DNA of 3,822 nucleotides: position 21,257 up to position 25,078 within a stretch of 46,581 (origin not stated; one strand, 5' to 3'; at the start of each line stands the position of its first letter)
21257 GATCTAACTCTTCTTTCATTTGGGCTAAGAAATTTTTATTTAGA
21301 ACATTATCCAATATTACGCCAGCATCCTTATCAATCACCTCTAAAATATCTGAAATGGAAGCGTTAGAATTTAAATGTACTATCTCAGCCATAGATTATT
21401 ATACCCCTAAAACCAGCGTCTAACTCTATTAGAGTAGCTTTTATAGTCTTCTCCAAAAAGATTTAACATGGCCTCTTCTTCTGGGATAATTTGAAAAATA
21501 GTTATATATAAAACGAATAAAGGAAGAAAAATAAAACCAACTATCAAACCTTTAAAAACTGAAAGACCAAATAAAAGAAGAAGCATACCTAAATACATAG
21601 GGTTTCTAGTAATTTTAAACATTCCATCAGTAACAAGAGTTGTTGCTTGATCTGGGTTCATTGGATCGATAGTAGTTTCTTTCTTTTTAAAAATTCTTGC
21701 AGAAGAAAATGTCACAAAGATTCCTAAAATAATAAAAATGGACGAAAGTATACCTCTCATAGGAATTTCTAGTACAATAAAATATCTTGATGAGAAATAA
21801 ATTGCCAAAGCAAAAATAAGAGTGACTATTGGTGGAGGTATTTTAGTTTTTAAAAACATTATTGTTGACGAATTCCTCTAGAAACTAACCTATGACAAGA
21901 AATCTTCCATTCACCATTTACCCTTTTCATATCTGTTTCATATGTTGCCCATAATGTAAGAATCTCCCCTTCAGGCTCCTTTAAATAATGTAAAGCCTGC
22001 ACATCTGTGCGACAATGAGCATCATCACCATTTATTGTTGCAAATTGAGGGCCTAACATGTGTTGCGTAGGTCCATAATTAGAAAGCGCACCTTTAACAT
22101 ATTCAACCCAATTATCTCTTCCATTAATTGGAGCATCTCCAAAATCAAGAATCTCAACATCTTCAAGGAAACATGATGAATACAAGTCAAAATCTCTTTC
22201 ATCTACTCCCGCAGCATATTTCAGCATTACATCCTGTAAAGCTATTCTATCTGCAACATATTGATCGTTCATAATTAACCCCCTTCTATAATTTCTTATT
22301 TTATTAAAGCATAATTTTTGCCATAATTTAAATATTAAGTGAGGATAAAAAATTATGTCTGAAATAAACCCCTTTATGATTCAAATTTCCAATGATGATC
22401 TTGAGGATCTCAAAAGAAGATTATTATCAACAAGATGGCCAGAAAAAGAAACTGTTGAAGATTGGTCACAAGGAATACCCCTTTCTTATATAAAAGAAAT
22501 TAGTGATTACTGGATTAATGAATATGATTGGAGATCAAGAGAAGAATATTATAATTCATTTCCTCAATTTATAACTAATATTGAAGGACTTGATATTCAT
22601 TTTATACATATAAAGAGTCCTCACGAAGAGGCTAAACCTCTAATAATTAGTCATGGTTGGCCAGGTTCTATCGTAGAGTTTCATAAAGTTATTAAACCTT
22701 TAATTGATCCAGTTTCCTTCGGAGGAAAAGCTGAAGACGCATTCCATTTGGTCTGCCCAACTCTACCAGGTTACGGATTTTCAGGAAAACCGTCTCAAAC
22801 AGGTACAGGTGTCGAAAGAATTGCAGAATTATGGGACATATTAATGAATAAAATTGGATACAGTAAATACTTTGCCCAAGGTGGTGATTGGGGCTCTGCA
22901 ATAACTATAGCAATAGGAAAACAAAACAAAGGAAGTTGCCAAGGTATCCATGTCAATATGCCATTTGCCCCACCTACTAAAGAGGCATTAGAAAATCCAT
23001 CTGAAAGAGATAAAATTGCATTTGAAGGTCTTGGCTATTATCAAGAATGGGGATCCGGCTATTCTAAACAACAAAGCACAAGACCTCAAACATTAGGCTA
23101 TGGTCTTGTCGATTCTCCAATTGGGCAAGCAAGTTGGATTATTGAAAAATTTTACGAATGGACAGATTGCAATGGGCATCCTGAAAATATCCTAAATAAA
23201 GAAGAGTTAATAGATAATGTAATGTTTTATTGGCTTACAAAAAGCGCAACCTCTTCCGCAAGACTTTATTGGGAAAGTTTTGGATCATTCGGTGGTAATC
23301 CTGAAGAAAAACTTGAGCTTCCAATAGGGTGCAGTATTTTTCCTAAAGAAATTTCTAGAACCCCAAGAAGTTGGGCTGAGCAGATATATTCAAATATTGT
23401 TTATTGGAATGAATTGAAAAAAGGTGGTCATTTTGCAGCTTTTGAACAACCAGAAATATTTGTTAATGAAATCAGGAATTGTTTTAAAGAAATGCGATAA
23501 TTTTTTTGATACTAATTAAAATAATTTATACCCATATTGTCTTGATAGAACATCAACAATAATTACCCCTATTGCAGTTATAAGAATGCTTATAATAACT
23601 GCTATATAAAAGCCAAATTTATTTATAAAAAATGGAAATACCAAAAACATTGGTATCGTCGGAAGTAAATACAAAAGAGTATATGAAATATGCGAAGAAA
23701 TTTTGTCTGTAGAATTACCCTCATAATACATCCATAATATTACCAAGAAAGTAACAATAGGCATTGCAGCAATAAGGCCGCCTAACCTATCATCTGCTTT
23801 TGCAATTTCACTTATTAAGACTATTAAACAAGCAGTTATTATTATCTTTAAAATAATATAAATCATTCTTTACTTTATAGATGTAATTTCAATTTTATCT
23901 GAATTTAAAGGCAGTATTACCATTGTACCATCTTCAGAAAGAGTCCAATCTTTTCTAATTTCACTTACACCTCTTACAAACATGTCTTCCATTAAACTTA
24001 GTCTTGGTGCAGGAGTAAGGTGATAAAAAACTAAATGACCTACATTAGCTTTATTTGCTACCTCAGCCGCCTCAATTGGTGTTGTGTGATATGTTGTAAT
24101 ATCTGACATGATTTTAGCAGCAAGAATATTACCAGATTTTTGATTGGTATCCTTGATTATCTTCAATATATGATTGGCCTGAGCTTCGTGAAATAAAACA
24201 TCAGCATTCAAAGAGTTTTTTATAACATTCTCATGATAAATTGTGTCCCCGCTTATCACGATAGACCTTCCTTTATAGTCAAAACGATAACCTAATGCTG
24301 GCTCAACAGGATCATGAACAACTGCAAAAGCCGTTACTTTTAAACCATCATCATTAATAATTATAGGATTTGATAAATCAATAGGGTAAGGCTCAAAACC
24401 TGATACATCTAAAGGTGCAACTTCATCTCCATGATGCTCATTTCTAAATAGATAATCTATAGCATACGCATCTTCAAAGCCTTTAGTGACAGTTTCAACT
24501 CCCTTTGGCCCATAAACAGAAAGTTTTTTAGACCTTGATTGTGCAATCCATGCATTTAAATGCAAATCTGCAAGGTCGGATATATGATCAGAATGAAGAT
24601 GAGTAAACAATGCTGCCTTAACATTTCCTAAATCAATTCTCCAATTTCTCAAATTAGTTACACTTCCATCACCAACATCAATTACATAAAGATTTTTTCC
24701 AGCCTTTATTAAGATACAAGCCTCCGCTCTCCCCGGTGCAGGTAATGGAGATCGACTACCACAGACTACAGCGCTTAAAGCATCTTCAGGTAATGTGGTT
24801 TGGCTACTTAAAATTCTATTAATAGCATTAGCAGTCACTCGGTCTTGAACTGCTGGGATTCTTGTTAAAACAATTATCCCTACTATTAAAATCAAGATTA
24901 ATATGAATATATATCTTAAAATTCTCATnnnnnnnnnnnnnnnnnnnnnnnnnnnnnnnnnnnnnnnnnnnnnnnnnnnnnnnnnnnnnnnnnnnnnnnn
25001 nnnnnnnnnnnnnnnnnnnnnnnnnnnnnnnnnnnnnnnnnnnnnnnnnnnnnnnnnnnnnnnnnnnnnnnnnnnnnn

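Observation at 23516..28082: Six-gene operon with overlapping start/stop codons: GST-like, DhlA-type dehalogenase, anchored DUF1330, membrane protein, anchored MBL hydrolase, DUF3147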

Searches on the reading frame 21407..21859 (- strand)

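Call 3: search_protein_families(library=pfam, proteins=[window:21407-21859:-], max_evalue=0.01)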
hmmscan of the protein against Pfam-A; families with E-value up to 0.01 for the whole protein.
window:21407-21859:- (150 aa): 4 families
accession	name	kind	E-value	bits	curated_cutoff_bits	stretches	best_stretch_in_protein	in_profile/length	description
PF04191.18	PEMT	-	5e-14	53.1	25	1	36-137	3-104/105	Phospholipid methyltransferase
PF06966.17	DUF1295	-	2.4e-06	27.6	20.4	1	13-146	98-235/235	Protein of unknown function (DUF1295)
PF04140.19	ICMT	-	9.4e-05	23.2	24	1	71-131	31-93/95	Isoprenylcysteine carboxyl methyltransferase (ICMT) family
PF01222.22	ERG4_ERG24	-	0.0043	16.3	27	1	67-147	343-424/432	Ergosterol biosynthesis ERG4/ERG24 family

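Call 4: search_protein_families(library=ncbifam, proteins=[window:21407-21859:-], max_evalue=0.01)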
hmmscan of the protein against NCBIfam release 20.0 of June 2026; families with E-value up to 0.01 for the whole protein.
window:21407-21859:- (150 aa): 3 families
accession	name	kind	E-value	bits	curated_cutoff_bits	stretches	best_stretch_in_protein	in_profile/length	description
NF040696.1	isopcys_mtase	equivalog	6.5e-10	39.2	160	1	71-148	108-185/190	protein-S-isoprenylcysteine O-methyltransferase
NF045656.1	MeththiolMtaseMddA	equivalog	1.1e-05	24.9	270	1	72-146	162-233/238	methanethiol S-methyltransferase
TIGR04571.1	LmtA_Leptospira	exception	2.4e-05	24.2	325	1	70-146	82-159/252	lipid A Kdo2 1-phosphate O-methyltransferase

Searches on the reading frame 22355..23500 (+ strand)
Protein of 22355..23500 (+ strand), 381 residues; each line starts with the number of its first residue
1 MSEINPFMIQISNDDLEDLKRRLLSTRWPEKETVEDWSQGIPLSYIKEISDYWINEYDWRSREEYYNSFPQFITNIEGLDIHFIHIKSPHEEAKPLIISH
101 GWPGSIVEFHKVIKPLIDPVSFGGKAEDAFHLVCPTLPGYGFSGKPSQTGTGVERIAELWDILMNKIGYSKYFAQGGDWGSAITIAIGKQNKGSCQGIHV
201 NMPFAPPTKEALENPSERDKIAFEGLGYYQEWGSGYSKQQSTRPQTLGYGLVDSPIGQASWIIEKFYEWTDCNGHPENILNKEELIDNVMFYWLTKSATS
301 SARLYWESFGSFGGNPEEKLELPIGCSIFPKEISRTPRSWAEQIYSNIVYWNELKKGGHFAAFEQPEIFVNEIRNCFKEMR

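Call 3: search_protein_families(library=pfam, proteins=[window:22355-23500:+], max_evalue=0.01)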
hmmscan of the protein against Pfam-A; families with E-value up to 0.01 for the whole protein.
window:22355-23500:+ (381 aa): 2 families
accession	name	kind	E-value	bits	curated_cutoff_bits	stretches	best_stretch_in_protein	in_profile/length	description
PF06441.18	EHN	-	4.7e-39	133.4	22.8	1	4-109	1-107/107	Epoxide hydrolase N terminus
PF00561.26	Abhydrolase_1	-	1.6e-11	44.8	25.8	1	94-211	1-110/245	alpha/beta hydrolase fold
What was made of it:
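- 22355..23500 (+): Epoxide hydrolase (EHN + α/β-hydrolase), convergent, 15 nt from the operon end; a lineage-specific neighbour. EHN scores 133 bits (call 3).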

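Call 4: search_protein_families(library=ncbifam, proteins=[window:22355-23500:+], max_evalue=0.01)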
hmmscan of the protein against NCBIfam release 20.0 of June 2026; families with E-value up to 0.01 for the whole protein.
window:22355-23500:+ (381 aa): 3 families
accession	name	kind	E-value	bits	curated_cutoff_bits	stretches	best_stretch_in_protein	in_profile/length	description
NF002938.0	PRK03592.1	equivalog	4.2e-06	26.3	241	1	75-209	16-135/298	haloalkane dehalogenase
NF002873.0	PRK03204.1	equivalog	5.8e-06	25.8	466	1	127-199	58-130/286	haloalkane dehalogenase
NF002043.0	PRK00870.1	subfamily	0.00032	20.2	265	1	75-207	28-152/302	haloalkane dehalogenase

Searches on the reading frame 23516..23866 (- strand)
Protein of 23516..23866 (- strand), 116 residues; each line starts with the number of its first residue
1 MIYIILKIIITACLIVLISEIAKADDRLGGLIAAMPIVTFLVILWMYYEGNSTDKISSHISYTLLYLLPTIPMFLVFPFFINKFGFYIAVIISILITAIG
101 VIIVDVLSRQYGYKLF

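Call 3: search_protein_families(library=pfam, proteins=[window:23516-23866:-], max_evalue=0.01)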
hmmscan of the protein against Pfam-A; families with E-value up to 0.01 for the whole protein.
window:23516-23866:- (116 aa): 1 family
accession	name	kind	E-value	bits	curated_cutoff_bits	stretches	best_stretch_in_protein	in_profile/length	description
PF11345.13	DUF3147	-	0.009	16.8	23.6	0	6-103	3-104/111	Protein of unknown function (DUF3147)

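Call 4: search_protein_families(library=ncbifam, proteins=[window:23516-23866:-], max_evalue=0.01)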
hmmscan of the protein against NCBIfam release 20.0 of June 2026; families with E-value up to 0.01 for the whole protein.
window:23516-23866:- (116 aa): 6 families
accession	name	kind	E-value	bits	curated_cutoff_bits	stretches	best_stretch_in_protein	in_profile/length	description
NF006751.0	PRK09272.1-4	subfamily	2.7e-38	130.9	154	1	1-115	1-115/116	hypothetical protein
NF006749.0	PRK09272.1-2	subfamily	1.3e-24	86.7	119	1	1-114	1-115/116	hypothetical protein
NF006750.0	PRK09272.1-3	equivalog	1.5e-14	54.2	101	1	3-104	2-104/112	hypothetical protein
NF006748.0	PRK09272.1-1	equivalog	1.1e-11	45.3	181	1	3-99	2-99/109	hypothetical protein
NF006752.0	PRK09272.1-5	equivalog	1.2e-11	44.9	162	1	4-104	3-100/110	hypothetical protein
NF005962.0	PRK08049.1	equivalog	0.0097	16.1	135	0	5-108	19-118/126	F0F1 ATP synthase subunit I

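Call 80: search_solved_structures(query=window:23516-23866:-, max_evalue=1)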
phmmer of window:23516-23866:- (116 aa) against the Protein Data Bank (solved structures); distinct sequences matched with E-value up to 1: 0.

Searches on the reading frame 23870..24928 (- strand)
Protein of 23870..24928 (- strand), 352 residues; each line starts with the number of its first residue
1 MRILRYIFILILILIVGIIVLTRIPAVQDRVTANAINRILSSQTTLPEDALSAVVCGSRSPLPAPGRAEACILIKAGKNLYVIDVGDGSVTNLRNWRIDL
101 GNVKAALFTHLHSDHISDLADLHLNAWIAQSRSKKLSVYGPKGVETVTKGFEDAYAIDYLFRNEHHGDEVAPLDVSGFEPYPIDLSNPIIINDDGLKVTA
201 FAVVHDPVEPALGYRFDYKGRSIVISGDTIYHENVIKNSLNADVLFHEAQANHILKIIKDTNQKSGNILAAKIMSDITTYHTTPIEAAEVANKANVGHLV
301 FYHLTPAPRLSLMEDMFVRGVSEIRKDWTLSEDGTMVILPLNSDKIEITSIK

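Call 3: search_protein_families(library=pfam, proteins=[window:23870-24928:-], max_evalue=0.01)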
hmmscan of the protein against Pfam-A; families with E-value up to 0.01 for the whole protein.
window:23870-24928:- (352 aa): 2 families
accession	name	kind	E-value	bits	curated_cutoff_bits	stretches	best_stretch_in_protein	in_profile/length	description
PF12706.13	Lactamase_B_2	-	2.4e-18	66.9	27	1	97-303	25-199/200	Beta-lactamase superfamily domain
PF00753.33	Lactamase_B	-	7.9e-16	59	22.7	1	68-254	5-178/196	Metallo-beta-lactamase superfamily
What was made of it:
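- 23870..24928 (-): N-terminally anchored di-metal MBL-fold hydrolase (352 aa) of the RNase Z / PNGM-1 / S4-arylsulfatase neighbourhood. Lactamase_B_2 scores 66.9 bits (call 3).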

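Call 4: search_protein_families(library=ncbifam, proteins=[window:23870-24928:-], max_evalue=0.01)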
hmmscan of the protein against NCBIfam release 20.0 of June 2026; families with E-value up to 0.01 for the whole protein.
window:23870-24928:- (352 aa): 14 families
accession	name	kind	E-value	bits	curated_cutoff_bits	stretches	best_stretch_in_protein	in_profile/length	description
NF041257.1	GntH_guanitoxin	equivalog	3.9e-39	134.6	333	1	45-311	7-272/374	guanitoxin biosynthesis MBL fold metallo-hydrolase GntH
NF000806.0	PRK00055.2-4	equivalog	4.7e-36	124.4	363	1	55-315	6-252/280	ribonuclease Z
NF000801.0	PRK00055.1-3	equivalog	2.7e-30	105.5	252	2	53-220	4-156/307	ribonuclease Z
TIGR02651.1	RNase_Z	equivalog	3.2e-29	102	292.95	2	55-218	4-149/302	ribonuclease Z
NF041851.1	cyc_nuc_deg_phdiest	equivalog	5.1e-16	58.8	400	1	55-306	5-223/253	cyclic nucleotide-degrading phosphodiesterase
NF000800.0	PRK00055.1-1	equivalog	1.3e-13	50.6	398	1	63-147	13-100/305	ribonuclease Z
TIGR02649.1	true_RNase_BN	exception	8.1e-09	34.9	563.7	1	77-146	30-98/304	ribonuclease BN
NF002558.0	PRK02126.1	subfamily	1.1e-07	31.2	315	1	82-145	31-87/345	ribonuclease Z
NF038231.1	MBL_Geo_Pelo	equivalog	1.5e-07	31.3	360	1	47-167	14-122/250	GPMC system MBL fold metallohydrolase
TIGR03307.1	PhnP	equivalog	2.7e-05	23.7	272.25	1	54-177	22-131/249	phosphonate metabolism protein PhnP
NF002553.0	PRK02113.1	equivalog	3.7e-05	23.3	386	1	43-216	11-161/252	MBL fold metallo-hydrolase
NF000805.0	PRK00055.2-3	equivalog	7.6e-05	22.1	416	0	54-120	7-73/307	ribonuclease Z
NF000804.0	PRK00055.2-1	equivalog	0.0024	17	402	0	277-324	240-284/306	ribonuclease Z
NF012229.1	bla_class_B_core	domain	0.0038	17.4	100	1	72-123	18-72/139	metallo-beta-lactamase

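Call 38: search_solved_structures(query=window:23870-24928:-, max_evalue=0.00001, show_alignments=1)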
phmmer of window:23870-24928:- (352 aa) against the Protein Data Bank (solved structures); distinct sequences matched with E-value up to 0.00001: 10.
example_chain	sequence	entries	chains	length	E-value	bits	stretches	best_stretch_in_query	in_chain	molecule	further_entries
6j4n_A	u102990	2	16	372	2.7e-17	66.2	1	46-304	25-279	Metallo-beta-lactamases PNGM-1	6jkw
7bz3_A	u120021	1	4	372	1.9e-16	63.5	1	46-304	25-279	Metallo-beta-lactamase PNGM-1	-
7byq_A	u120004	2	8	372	2.8e-16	62.9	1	46-302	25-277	Metallo-beta-lactamase PNGM-1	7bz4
7bz1_A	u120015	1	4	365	6.6e-16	61.7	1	46-304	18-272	Metallo-beta-lactamase PNGM-1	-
7bzi_G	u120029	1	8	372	6.7e-16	61.7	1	46-304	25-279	Metallo-beta-lactamase PNGM-1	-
7wi1_A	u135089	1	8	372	6.8e-16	61.6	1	46-304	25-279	Metallo-beta-lactamase PNGM-1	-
8gyg_A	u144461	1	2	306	6e-15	58.5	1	60-307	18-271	Arysulfatase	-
1y44_A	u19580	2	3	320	2.7e-10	43.2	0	57-228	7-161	Ribonuclease Z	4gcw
2fk6_A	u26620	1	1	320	6.8e-09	38.6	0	57-228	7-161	RIBONUCLEASE Z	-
3zwf_A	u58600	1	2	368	3.9e-07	32.9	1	56-145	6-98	ZINC PHOSPHODIESTERASE ELAC PROTEIN 1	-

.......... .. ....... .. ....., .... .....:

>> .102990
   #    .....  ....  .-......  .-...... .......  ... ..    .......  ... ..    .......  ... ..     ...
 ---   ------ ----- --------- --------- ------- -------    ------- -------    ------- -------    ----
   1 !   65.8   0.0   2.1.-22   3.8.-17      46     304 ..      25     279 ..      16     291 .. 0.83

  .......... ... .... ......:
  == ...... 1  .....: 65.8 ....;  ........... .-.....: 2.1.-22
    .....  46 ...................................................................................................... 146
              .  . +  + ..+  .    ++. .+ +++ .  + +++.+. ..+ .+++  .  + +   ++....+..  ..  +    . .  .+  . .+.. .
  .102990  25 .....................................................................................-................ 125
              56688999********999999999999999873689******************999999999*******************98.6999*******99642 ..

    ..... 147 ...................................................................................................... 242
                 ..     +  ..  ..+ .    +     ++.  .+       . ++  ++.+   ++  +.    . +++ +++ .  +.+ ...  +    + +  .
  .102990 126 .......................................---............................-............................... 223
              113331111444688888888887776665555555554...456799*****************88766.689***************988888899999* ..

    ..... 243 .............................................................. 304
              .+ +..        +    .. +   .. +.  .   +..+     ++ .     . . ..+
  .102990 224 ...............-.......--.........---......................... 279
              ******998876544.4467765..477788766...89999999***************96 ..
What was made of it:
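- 23870..24928 (-): The nearest solved structures are PNGM-1 at 66 bits and the 8gyg arylsulfatase at 58 bits (call 38).
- On Sulfatase family S4 (MBL-fold arylsulfatase, AtsA): The protein scores 58.5 bits (E = 6e-15) to the 8gyg 'arylsulfatase' over residues 60-307 (call 38).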
